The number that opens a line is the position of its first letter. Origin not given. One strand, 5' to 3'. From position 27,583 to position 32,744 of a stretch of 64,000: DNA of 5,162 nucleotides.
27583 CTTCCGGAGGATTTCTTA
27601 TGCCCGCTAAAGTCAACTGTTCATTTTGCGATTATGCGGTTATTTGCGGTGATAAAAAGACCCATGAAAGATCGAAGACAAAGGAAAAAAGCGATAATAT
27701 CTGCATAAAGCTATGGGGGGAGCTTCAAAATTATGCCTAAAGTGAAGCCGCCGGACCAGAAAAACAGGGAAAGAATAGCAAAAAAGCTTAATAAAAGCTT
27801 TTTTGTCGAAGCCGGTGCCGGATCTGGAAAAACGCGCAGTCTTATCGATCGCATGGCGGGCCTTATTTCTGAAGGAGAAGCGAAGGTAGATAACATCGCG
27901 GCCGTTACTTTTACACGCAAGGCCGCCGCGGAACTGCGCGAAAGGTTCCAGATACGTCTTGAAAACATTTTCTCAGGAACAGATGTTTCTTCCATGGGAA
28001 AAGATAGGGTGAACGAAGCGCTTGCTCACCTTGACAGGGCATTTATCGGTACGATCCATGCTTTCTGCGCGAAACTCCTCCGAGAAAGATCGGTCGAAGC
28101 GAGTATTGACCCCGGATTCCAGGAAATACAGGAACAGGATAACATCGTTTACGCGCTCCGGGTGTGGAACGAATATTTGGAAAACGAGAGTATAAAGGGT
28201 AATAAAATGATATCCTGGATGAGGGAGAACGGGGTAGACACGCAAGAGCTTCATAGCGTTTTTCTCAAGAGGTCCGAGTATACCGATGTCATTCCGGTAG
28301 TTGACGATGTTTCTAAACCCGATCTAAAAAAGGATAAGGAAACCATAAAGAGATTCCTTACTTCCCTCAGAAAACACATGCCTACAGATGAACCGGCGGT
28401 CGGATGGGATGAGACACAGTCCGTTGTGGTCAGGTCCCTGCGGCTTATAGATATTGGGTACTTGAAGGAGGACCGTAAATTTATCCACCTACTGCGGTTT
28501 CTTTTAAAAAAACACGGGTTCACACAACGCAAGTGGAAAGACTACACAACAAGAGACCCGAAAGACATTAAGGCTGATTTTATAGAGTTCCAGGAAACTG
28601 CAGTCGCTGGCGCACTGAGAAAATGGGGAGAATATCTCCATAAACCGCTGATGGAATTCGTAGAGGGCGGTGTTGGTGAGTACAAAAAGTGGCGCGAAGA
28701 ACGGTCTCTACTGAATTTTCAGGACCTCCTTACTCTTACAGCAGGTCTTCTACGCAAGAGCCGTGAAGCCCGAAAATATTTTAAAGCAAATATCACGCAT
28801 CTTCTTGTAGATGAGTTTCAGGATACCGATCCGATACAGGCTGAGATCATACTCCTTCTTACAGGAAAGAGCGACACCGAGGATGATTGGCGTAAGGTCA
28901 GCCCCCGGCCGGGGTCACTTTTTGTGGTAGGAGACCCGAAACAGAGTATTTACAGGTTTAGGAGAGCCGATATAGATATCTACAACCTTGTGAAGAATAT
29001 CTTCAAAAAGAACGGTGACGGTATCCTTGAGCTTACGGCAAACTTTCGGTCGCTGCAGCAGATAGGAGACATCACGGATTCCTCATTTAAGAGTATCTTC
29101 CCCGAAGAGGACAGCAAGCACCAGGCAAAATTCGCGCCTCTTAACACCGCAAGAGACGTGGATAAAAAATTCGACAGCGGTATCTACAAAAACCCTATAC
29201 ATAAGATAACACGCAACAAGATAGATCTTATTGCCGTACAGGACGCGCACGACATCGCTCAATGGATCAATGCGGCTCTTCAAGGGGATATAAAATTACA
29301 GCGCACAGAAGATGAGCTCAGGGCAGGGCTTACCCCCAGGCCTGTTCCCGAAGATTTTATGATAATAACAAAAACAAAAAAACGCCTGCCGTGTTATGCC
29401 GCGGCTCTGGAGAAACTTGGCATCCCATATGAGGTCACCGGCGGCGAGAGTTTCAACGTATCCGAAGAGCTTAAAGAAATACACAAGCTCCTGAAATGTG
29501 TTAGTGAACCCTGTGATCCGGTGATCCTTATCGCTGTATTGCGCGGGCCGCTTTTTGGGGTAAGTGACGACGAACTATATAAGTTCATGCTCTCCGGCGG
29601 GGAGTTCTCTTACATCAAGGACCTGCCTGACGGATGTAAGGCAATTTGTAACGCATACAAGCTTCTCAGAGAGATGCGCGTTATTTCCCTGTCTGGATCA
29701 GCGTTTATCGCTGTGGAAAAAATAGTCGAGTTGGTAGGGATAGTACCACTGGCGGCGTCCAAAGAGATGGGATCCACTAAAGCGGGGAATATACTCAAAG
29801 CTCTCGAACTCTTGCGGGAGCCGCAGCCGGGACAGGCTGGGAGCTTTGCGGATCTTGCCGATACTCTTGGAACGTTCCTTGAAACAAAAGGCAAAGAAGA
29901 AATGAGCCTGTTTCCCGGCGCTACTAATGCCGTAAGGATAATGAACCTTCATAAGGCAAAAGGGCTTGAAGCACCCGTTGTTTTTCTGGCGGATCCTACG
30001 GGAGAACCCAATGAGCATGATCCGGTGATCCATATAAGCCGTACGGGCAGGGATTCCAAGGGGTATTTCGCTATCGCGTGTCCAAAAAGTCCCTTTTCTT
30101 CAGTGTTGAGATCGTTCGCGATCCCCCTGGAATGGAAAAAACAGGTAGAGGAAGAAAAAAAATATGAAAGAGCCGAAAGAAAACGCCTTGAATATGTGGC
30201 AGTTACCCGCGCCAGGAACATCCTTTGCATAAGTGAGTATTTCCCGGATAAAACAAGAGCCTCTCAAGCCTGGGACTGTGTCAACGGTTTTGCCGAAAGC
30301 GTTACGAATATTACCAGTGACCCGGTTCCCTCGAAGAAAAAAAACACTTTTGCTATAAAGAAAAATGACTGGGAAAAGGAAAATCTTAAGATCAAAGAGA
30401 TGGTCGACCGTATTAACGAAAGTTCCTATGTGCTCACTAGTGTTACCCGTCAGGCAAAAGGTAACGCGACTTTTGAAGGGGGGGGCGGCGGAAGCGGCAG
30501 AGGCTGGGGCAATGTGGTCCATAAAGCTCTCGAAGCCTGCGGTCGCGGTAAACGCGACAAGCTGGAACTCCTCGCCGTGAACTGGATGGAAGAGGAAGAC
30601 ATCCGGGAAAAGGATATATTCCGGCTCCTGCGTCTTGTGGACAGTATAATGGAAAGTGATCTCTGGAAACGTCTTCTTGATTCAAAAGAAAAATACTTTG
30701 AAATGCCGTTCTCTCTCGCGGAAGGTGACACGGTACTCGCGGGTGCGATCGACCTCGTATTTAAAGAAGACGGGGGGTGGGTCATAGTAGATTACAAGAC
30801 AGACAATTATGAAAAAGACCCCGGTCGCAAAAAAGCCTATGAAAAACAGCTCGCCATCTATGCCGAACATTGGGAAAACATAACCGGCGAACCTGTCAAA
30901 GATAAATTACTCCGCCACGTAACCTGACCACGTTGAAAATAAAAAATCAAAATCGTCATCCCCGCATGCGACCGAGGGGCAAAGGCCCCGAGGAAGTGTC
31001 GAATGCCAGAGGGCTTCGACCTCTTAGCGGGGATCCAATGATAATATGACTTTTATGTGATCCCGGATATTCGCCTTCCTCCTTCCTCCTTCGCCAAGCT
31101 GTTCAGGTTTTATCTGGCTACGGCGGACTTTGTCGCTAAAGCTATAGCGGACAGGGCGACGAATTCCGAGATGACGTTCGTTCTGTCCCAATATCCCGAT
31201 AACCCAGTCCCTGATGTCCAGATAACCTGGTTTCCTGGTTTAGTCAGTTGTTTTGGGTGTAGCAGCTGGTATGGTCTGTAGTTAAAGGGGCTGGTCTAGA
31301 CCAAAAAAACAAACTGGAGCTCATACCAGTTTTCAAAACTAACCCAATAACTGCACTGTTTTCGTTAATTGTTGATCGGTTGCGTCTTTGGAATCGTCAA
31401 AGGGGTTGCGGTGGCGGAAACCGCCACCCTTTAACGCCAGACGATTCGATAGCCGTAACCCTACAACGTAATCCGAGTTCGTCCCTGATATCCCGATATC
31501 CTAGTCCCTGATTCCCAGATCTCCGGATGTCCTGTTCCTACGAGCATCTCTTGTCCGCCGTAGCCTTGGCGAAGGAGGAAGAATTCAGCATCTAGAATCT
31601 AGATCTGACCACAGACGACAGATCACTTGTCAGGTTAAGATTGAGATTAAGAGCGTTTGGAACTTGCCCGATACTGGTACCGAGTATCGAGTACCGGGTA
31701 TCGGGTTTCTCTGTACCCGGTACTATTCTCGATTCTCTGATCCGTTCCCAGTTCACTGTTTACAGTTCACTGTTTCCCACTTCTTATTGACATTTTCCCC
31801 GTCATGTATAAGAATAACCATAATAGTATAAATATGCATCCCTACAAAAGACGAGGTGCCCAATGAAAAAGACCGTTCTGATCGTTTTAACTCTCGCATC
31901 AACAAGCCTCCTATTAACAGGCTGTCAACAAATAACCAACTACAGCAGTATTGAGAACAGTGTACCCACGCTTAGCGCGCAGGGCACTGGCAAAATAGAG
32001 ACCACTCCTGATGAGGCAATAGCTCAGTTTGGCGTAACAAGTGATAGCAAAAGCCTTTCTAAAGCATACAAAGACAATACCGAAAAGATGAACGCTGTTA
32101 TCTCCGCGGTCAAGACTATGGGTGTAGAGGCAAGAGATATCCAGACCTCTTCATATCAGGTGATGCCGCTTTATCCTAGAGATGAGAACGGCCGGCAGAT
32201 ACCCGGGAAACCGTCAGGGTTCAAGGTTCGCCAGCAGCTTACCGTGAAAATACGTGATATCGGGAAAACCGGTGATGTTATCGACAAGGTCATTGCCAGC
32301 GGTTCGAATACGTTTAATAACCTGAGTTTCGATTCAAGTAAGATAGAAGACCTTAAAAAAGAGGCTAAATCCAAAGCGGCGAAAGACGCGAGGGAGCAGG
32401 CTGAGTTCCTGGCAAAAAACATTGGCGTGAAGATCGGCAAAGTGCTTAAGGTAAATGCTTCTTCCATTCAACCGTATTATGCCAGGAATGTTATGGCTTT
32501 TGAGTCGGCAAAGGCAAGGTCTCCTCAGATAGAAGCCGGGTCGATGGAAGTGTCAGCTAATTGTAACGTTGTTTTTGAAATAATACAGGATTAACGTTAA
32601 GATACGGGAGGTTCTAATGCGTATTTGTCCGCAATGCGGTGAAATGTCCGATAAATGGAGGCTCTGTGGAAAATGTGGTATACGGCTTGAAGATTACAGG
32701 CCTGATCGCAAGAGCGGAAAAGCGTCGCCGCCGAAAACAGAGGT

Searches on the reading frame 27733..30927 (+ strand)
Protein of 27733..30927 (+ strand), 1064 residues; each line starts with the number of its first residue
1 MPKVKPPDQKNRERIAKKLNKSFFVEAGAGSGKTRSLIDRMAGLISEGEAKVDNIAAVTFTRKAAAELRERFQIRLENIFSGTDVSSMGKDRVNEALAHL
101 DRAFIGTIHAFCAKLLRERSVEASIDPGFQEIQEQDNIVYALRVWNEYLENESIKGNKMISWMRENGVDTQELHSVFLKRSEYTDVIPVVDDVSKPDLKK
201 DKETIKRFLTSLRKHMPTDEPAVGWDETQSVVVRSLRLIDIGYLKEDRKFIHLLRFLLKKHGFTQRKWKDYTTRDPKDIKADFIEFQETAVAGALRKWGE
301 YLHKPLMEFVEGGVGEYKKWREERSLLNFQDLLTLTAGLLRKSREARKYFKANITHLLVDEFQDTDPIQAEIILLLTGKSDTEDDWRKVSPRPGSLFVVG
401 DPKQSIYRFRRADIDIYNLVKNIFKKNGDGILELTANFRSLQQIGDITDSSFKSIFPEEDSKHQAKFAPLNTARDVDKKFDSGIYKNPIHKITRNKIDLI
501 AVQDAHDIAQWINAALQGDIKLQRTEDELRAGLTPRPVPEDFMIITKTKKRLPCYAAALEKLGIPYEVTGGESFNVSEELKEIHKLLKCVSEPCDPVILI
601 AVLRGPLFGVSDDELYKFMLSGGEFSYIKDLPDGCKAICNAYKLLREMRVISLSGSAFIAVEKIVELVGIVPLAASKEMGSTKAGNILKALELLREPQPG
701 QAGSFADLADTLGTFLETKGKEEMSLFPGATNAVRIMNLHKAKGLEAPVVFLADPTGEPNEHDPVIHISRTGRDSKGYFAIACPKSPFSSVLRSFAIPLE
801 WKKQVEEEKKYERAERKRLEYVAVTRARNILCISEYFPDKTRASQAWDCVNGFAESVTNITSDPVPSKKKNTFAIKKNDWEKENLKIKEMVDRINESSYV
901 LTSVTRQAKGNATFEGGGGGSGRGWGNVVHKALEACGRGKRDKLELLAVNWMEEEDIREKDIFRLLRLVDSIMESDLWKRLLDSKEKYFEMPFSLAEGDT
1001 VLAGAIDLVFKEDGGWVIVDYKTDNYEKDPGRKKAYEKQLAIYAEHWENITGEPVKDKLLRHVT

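Call 46: search_protein_families(library=pfam, proteins=[window:27733-30927:+], max_evalue=0.00001)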
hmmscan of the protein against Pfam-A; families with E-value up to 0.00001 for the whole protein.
window:27733-30927:+ (1064 aa): 5 families
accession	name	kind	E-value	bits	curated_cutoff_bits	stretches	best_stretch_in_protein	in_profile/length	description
PF00580.27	UvrD-helicase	-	6.6e-56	190.4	23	1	12-424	5-270/271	UvrD/REP helicase N-terminal domain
PF13361.12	UvrD_C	-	9.2e-21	75.1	25.6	1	433-834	2-346/350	UvrD-like helicase C-terminal domain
PF13245.12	AAA_19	-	2.4e-16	60.6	25.1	1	20-410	11-134/134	AAA domain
PF12705.13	PDDEXK_1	-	8.8e-11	42.6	22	1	925-1047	37-169/247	PD-(D/E)XK nuclease superfamily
PF13538.12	UvrD_C_2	-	2.7e-08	34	27.4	0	734-758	2-26/52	UvrD-like helicase C-terminal domain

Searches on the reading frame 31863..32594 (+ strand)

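Call 46: search_protein_families(library=pfam, proteins=[window:31863-32594:+], max_evalue=0.00001)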
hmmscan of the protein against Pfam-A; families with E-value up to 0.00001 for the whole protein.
window:31863-32594:+ (243 aa): 1 family
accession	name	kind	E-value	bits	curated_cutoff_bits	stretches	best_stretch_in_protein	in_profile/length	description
PF04402.19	SIMPL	-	4.5e-50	171.2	25.2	1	38-238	2-205/205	Protein of unknown function (DUF541)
